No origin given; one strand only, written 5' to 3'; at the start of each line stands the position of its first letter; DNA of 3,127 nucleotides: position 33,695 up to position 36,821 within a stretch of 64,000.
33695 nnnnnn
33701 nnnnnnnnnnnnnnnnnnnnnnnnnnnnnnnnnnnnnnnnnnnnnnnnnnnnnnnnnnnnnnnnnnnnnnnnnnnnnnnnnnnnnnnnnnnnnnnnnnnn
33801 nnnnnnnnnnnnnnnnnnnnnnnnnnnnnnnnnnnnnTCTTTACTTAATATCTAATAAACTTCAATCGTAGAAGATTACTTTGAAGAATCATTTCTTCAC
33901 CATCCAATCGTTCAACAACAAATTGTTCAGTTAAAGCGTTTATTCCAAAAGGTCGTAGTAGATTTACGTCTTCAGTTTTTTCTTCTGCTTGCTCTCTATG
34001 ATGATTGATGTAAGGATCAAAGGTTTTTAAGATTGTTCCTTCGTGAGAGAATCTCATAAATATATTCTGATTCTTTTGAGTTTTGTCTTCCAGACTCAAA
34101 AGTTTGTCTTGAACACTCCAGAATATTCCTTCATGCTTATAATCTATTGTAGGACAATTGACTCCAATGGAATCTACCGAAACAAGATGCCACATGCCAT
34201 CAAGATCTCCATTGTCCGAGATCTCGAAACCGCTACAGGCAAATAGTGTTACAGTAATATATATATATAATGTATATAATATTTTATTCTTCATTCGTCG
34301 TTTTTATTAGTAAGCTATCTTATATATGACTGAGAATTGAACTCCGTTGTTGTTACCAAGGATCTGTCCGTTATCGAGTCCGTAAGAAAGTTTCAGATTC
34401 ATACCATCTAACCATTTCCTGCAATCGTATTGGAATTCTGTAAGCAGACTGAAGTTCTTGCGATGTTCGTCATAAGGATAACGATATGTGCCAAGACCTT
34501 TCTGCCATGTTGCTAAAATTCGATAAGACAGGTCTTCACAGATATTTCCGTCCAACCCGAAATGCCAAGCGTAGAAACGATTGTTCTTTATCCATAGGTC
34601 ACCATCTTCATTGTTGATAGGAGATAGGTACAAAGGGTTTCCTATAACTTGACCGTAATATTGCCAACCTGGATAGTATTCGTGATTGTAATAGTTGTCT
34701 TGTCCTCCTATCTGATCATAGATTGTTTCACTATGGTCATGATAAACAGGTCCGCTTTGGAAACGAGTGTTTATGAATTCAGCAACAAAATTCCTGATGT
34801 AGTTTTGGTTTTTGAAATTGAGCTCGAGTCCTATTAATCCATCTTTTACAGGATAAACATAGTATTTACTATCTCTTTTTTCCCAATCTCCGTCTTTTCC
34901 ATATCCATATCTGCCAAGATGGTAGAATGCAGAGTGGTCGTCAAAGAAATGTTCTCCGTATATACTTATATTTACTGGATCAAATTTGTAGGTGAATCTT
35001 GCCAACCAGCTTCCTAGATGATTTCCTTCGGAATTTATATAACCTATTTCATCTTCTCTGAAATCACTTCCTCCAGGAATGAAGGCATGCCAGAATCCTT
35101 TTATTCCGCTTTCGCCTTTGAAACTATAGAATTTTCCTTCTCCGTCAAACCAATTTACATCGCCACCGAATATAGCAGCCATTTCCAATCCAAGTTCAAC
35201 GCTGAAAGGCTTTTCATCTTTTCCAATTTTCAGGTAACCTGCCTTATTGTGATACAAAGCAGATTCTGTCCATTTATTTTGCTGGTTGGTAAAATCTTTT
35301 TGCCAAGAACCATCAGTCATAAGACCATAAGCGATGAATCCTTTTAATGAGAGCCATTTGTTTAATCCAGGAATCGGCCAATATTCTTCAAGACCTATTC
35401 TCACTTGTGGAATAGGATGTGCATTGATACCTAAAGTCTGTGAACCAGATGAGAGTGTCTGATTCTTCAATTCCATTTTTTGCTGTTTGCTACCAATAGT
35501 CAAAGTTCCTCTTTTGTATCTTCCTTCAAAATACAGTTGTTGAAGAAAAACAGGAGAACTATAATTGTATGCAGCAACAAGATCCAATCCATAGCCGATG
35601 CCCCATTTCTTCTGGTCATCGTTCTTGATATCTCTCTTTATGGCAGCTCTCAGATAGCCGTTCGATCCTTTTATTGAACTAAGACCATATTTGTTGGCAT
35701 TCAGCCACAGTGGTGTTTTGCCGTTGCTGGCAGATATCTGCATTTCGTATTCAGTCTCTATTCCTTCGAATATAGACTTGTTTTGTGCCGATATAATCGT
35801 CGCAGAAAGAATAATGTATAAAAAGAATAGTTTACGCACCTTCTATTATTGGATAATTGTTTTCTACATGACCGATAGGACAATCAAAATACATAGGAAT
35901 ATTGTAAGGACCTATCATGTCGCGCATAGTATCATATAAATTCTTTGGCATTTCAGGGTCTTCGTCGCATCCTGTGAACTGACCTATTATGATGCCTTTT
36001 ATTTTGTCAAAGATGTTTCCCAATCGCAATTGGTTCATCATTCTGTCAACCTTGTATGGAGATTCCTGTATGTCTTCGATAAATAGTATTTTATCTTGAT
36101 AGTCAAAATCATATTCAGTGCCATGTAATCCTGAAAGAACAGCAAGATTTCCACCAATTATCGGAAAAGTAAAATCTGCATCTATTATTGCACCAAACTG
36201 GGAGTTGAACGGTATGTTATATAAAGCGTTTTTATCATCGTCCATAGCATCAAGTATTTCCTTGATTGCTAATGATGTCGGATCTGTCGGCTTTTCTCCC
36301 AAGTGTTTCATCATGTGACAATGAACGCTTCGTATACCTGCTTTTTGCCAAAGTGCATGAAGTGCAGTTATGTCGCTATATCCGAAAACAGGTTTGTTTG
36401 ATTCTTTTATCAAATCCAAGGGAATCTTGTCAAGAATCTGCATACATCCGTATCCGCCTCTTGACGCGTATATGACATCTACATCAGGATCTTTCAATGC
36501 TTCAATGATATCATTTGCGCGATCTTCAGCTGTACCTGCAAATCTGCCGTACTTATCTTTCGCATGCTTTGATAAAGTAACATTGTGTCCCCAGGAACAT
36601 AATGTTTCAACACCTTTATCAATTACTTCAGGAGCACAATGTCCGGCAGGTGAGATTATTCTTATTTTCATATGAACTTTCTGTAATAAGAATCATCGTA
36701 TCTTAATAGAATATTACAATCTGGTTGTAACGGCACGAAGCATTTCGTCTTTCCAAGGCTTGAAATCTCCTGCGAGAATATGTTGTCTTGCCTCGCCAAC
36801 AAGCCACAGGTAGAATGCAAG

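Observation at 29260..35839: Candidate glycan O-acetylation cluster: Wzi-like OM protein, lipocalin-like lipoprotein, two SGNH proteins and a long MBOAT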

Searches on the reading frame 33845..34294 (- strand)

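Call 4: search_protein_families(library=pfam, proteins=[window:33845-34294:-], max_evalue=0.01)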
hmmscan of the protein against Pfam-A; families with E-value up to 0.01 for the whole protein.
window:33845-34294:- (149 aa): 1 family
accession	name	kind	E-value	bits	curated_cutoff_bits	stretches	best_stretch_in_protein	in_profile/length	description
PF16585.11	Lipocalin_8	-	2.6e-34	119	27.2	1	17-148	3-134/135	Lipocalin-like domain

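Call 5: search_protein_families(library=ncbifam, proteins=[window:33845-34294:-], max_evalue=0.01)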
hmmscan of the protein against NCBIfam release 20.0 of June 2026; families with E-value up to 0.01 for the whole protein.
window:33845-34294:- (149 aa): 0 families

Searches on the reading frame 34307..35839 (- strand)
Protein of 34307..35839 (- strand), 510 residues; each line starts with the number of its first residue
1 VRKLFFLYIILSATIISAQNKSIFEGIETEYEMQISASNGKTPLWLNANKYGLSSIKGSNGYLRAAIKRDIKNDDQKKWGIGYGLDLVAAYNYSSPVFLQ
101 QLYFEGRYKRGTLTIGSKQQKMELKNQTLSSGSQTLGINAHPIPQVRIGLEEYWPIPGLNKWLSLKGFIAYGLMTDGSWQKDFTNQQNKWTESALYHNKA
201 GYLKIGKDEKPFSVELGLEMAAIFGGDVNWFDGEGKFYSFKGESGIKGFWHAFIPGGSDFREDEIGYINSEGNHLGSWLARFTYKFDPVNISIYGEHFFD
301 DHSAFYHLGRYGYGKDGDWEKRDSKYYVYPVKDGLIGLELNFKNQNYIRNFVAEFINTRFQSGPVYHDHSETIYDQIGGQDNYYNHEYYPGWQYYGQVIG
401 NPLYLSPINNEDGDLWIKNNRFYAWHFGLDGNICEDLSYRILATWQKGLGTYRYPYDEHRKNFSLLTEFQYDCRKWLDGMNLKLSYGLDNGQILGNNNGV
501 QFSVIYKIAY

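Call 4: search_protein_families(library=pfam, proteins=[window:34307-35839:-], max_evalue=0.01)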
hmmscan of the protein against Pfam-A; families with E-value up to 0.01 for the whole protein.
window:34307-35839:- (510 aa): 1 family
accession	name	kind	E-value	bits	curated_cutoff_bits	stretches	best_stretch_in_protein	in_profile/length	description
PF14052.12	Caps_assemb_Wzi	-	1.3e-13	51.2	30.1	2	99-306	70-244/392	Capsule assembly protein Wzi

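Call 5: search_protein_families(library=ncbifam, proteins=[window:34307-35839:-], max_evalue=0.01)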
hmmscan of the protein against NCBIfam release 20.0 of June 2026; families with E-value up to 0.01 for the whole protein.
window:34307-35839:- (510 aa): 0 families

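Call 47: find_homologous_proteins(query=window:34307-35839:-, max_evalue=0.00001)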
Query window:34307-35839:- (510 aa): 2453 proteins with E <= 0.00001 among 7845 candidates; the best 120 are listed.
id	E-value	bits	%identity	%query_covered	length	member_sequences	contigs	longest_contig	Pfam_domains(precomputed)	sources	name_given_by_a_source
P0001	0.0e+0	1190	99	100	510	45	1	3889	-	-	-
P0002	4.2e-273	925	77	99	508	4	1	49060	-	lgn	-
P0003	2.8e-262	889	70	99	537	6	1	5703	-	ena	-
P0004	2.9e-220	751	61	96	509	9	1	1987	-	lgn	-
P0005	1.1e-213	729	61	98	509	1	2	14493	-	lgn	-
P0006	7.0e-213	726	59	98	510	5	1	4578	-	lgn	-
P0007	4.7e-209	714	60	99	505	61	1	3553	-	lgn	-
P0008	8.2e-209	713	59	99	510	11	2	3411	PF14052.13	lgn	-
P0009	3.7e-207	708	60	99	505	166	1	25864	-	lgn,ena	-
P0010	3.5e-205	701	59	96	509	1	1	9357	-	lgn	-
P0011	1.7e-204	699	60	96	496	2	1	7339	-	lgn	-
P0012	2.6e-202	692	57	99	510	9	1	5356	-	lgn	-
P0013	5.6e-202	690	60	96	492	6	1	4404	-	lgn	-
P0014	1.2e-201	689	59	100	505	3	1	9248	-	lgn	-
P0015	4.7e-179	615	55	99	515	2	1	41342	PF14052.13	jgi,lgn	-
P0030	6.4e-168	578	51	99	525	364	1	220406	-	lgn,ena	-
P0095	5.0e-165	568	50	98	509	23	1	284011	-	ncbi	-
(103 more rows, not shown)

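Call 64: predict_structure(alignment_id=A6)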
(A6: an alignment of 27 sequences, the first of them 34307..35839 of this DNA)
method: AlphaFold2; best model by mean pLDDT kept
length: 510 residues; sequences in the alignment: 27
mean_pLDDT: 77.3   pTM: 0.77
mean pLDDT of the five models: 77.3, 75.4, 71.5, 70.0, 68.5
residues with pLDDT >= 90: 178; 70-90: 185; 50-70: 75; < 50: 72
segments of 3 or more residues with pLDDT < 50: 14-20, 135-139, 260-267, 304-328, 363-381, 394-400
pLDDT, mean of each block of 10 residues (from residue 1): 60 48 80 93 75 76 92 87 91 79 92 89 73 50 84 90 92 76 79 84 91 91 84 85 81 62 49 76 94 85 49 40 47 82 94 86 45 38 61 49 67 76 90 95 90 81 94 92 95 92 92
secondary structure, 60 per line:
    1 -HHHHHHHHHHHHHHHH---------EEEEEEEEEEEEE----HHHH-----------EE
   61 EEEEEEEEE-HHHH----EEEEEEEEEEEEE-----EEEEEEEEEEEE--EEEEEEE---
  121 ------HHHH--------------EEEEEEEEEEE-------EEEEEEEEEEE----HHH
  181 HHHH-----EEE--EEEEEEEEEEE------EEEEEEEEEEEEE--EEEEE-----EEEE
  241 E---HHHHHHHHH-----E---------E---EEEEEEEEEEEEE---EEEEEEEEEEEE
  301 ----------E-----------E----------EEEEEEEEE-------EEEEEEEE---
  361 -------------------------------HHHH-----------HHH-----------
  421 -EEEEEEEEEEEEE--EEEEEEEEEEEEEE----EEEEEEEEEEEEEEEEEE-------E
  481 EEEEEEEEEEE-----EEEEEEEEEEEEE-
elements in order: H2-17 E27-39 H44-47 E59-69 H71-74 E79-91 E97-108 E111-117 H127-130 E145-155 E163-173 H178-184 E190-192 E195-205 E212-224 E227-231 E237-241 H245-253 E273-285 E289-300 E334-342 E350-357 H392-395 E422-434 E437-450 E455-472 E480-491 E497-509

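Call 66: fold_search(model_id=the predicted structure, library=pdb)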
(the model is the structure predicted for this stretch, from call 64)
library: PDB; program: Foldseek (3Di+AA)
matches with E <= 10: 1016; with E <= 0.001: 420
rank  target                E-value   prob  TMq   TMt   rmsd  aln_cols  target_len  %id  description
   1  5d5d                  5.7e-13  1.00  0.44  0.54  11.3       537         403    8  In meso in situ serial X-ray crystallography structure of AlgE at 100 K (released 2016-01-13)
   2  8q2o                  2.1e-12  1.00  0.46  0.51  10.5       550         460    8  Structure of alginate transporter AlgE from P. aeruginosa PAO1 by using Se-MAG for the the lipid cubic phase crystalliza (released 2024-05-15)
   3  8rqp                  2.1e-12  1.00  0.45  0.49  10.9       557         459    8  In meso structure of the alginate exporter, AlgE, from Pseudomonas aeruginosa in 7.10 monoacylglycerol (released 2024-04-03)
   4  7vu2                  2.2e-12  1.00  0.44  0.51   9.2       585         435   10  Chitoporin from Serratia marcescens (released 2022-11-09)
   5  3sy9_A                4.1e-12  1.00  0.46  0.60   8.1       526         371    9  Crystal structure of Pseudomonas aeruginosa OccD2 (OpdC) (released 2012-02-08)
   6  2y0l                  4.4e-12  1.00  0.43  0.58   9.3       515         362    8  Crystal Structure of Pseudomonas Aeruginosa OpdO (released 2011-12-21)
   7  3sy9_B                4.9e-12  1.00  0.45  0.59   8.2       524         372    9  Crystal structure of Pseudomonas aeruginosa OccD2 (OpdC) (released 2012-02-08)
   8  3sy9_C                4.9e-12  1.00  0.44  0.59   9.5       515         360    9  Crystal structure of Pseudomonas aeruginosa OccD2 (OpdC) (released 2012-02-08)
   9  5ldv                  7.0e-12  1.00  0.44  0.53  10.3       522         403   11  Crystal Structures of MOMP from Campylobacter jejuni (released 2016-10-26)
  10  3rbh_D                7.4e-12  1.00  0.45  0.54  10.8       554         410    8  Structure of alginate export protein AlgE from Pseudomonas aeruginosa (released 2011-07-27)
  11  7acg                  7.8e-12  1.00  0.45  0.49  11.5       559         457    8  In meso structure of the alginate exporter, AlgE, from Pseudomonas aeruginosa in 9.8 monoacylglycerol (released 2020-12-16)
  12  3sy9_D                1.0e-11  1.00  0.45  0.60   8.3       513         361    9  Crystal structure of Pseudomonas aeruginosa OccD2 (OpdC) (released 2012-02-08)
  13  3rbh_A                1.7e-11  1.00  0.45  0.52  11.4       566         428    8  Structure of alginate export protein AlgE from Pseudomonas aeruginosa (released 2011-07-27)
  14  4azl_B                1.7e-11  1.00  0.44  0.51  11.6       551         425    7  In meso structure of alginate transporter, AlgE, from Pseudomoas aeruginosa, PAO1, crystal form 2. (released 2013-07-03)
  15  5dl7                  1.8e-11  1.00  0.44  0.53   9.1       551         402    9  Crystal structure of Acinetobacter baumannii OccAB3 (released 2016-02-03)
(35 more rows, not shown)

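Call 77: find_encoding_contigs(protein=P0030, flank=8000, max_places=3)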
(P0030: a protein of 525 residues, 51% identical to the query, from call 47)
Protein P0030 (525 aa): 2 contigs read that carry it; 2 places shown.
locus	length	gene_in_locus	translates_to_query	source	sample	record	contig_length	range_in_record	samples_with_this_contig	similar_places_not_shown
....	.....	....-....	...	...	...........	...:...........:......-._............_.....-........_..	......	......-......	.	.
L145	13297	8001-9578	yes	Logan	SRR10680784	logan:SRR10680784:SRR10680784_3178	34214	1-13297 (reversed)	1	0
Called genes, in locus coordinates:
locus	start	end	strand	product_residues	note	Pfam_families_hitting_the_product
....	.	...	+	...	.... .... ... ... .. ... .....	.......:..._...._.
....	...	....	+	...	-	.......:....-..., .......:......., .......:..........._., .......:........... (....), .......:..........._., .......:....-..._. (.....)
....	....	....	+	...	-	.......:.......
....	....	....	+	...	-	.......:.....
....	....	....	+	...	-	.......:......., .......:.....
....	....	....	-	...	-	-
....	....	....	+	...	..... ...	-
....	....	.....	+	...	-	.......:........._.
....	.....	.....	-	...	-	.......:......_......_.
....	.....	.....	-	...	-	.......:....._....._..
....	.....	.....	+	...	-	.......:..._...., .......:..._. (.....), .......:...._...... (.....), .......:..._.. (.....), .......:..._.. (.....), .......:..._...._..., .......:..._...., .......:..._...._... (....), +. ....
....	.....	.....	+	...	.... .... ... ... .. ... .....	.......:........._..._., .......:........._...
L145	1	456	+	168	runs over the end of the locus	PF00300:His_Phos_1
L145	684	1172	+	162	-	PF00578:AhpC-TSA, PF08534:Redoxin, PF13098:Thioredoxin_2, PF00085:Thioredoxin (weak), PF13905:Thioredoxin_8, PF13911:AhpC-TSA_2 (faint)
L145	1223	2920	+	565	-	PF19494:DUF6029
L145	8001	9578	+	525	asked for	-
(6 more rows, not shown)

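Call 78: find_encoding_contigs(protein=P0095, flank=8000, max_places=2)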
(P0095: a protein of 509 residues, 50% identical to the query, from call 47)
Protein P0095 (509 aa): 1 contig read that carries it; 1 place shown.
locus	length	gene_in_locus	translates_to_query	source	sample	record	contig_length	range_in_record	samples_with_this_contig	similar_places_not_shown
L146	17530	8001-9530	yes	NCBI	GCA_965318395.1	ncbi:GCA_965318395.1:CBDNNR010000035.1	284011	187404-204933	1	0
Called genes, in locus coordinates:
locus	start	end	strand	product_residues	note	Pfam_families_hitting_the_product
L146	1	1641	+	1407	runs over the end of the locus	PF22666:Glyco_hydro_2_N2 (faint), PF00703:Glyco_hydro_2, PF02836:Glyco_hydro_2_C, PF16355:DUF4982 (faint), PF11721:Malectin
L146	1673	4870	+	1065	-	-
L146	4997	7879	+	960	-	PF02837:Glyco_hydro_2_N, PF22666:Glyco_hydro_2_N2 (weak), PF00703:Glyco_hydro_2, PF02836:Glyco_hydro_2_C, PF02929:Bgal_small_N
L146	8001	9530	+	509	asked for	-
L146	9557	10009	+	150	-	PF16585:Lipocalin_8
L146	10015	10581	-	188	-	PF01648:ACPS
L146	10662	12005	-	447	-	PF02646:RmuC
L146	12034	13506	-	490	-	PF05970:PIF1 (weak), PF13604:AAA_30, PF13245:AAA_19, PF13538:UvrD_C_2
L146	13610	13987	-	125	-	PF01638:HxlR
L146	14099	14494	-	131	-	PF07883:Cupin_2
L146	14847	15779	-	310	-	PF01134:GIDA (faint), PF01266:DAO (faint), PF07992:Pyr_redox_2, PF13738:Pyr_redox_3, PF00070:Pyr_redox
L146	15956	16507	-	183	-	PF00255:GSHPx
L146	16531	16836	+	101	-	-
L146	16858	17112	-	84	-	PF01197:Ribosomal_L31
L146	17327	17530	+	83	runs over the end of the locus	PF02416:TatA_B_E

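Call 79: find_encoding_contigs(protein=P0002, flank=8000, max_places=2)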
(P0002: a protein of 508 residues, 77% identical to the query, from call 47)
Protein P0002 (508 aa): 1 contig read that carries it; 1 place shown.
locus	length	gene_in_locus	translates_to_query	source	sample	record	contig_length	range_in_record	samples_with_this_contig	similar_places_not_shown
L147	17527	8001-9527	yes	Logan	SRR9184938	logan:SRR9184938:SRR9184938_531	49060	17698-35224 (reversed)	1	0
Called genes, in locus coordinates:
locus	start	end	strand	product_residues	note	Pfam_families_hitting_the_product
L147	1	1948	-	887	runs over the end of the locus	PF00933:Glyco_hydro_3, PF01915:Glyco_hydro_3_C, PF14310:Fn3-like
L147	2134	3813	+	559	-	PF00749:tRNA-synt_1c, PF03950:tRNA-synt_1c_C, PF20974:tRNA-synt_1c_C2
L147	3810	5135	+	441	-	PF13181:TPR_8 (faint), PF13428:TPR_14 (faint), PF12569:NatA_aux_su (faint), PF23914:TPR_CcmH_CycH (faint), PF25062:ARM_TT21_N (faint), PF25058:ARM_TT21 (weak), PF12895:ANAPC3 (weak), PF14559:TPR_19 (weak), +8 more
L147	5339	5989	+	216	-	PF09335:VTT_dom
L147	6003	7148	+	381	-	PF01702:TGT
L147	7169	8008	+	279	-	PF02016:Peptidase_S66, PF17676:Peptidase_S66C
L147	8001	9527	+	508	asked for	-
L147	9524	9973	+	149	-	PF16585:Lipocalin_8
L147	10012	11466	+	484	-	-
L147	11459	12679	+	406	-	PF13472:Lipase_GDSL_2, PF00657:Lipase_GDSL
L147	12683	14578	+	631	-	PF03062:MBOAT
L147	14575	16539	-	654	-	PF13428:TPR_14 (faint), PF00515:TPR_1 (faint), PF07719:TPR_2 (faint), PF13181:TPR_8 (faint), PF13374:TPR_10 (faint), PF13414:TPR_11 (faint), PF13424:TPR_12 (faint), PF13432:TPR_16 (faint), +1 more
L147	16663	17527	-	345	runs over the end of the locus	PF06144:DNA_pol3_delta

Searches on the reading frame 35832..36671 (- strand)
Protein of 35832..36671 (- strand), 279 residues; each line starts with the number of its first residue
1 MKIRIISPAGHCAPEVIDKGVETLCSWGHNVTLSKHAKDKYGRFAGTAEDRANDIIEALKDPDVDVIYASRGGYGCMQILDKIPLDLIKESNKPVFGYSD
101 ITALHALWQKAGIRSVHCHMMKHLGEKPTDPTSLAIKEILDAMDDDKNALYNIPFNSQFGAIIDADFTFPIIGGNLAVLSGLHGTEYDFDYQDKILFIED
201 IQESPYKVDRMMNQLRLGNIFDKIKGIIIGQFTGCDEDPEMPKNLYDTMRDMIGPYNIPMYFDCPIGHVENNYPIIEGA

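Call 4: search_protein_families(library=pfam, proteins=[window:35832-36671:-], max_evalue=0.01)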
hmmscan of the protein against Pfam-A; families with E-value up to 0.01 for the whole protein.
window:35832-36671:- (279 aa): 2 families
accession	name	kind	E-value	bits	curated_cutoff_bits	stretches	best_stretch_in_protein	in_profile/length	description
PF02016.21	Peptidase_S66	-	2.1e-34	118.7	25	1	3-117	1-120/121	LD-carboxypeptidase N-terminal domain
PF17676.7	Peptidase_S66C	-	1.8e-33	116.2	23.7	1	171-279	4-116/120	LD-carboxypeptidase C-terminal domain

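Call 5: search_protein_families(library=ncbifam, proteins=[window:35832-36671:-], max_evalue=0.01)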
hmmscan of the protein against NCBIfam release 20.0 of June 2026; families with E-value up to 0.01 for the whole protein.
window:35832-36671:- (279 aa): 1 family
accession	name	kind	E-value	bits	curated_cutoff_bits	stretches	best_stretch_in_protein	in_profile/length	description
NF008424.0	PRK11253.1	equivalog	2.1e-38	132.1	378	1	2-271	6-277/308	muramoyltetrapeptide carboxypeptidase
